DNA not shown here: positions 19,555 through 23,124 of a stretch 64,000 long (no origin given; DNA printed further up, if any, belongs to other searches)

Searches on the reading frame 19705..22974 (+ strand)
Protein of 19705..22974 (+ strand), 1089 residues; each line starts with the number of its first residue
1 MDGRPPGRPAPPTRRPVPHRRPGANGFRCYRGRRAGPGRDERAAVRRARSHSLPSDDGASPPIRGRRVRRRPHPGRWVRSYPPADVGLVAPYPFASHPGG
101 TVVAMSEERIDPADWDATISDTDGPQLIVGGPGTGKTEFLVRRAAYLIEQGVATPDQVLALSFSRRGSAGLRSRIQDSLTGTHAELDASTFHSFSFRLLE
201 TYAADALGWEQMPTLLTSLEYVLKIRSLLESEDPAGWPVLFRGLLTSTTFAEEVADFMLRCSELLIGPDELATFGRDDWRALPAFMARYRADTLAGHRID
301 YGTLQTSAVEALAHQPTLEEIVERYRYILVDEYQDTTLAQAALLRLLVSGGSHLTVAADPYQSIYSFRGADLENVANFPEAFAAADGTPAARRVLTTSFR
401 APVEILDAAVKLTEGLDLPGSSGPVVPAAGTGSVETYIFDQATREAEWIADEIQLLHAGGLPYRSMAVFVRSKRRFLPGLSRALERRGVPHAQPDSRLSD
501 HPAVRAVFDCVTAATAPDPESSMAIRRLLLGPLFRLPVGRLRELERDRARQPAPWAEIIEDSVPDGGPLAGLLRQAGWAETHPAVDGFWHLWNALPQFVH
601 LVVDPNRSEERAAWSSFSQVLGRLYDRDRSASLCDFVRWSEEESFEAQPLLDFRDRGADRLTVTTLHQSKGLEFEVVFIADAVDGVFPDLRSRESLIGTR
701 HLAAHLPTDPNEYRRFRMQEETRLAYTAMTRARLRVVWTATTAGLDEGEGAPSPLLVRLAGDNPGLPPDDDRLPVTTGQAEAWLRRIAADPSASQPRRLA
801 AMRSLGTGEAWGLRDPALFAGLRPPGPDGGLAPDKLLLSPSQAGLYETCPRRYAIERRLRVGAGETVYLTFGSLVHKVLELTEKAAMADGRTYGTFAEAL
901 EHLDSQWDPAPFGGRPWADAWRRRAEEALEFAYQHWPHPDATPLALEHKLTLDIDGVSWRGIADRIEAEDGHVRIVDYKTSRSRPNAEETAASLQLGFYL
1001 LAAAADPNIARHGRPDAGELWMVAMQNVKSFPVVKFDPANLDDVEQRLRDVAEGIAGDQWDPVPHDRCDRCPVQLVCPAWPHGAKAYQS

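Call 10: search_protein_families(library=pfam, proteins=[window:19705-22974:+], max_evalue=0.01)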
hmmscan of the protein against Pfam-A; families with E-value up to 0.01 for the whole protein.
window:19705-22974:+ (1089 aa): 7 families
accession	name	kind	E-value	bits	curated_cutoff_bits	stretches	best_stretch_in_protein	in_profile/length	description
PF00580.27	UvrD-helicase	-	2e-50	172.4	23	1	116-382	7-270/271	UvrD/REP helicase N-terminal domain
PF12705.13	PDDEXK_1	-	8.8e-41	140.9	22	1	838-1078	2-247/247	PD-(D/E)XK nuclease superfamily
PF13361.12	UvrD_C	-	1.8e-22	80.7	25.6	2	655-739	283-346/350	UvrD-like helicase C-terminal domain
PF13245.12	AAA_19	-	5e-15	56.3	25.1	1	125-368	13-134/134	AAA domain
PF13538.12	UvrD_C_2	-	1.7e-08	34.6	27.4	1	662-682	3-23/52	UvrD-like helicase C-terminal domain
PF01930.23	Cas_Cas4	-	0.00046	20.7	22.7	1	962-1077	55-158/160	Domain of unknown function DUF83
PF13604.12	AAA_30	-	0.0013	18.9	27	1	117-191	12-73/191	AAA domain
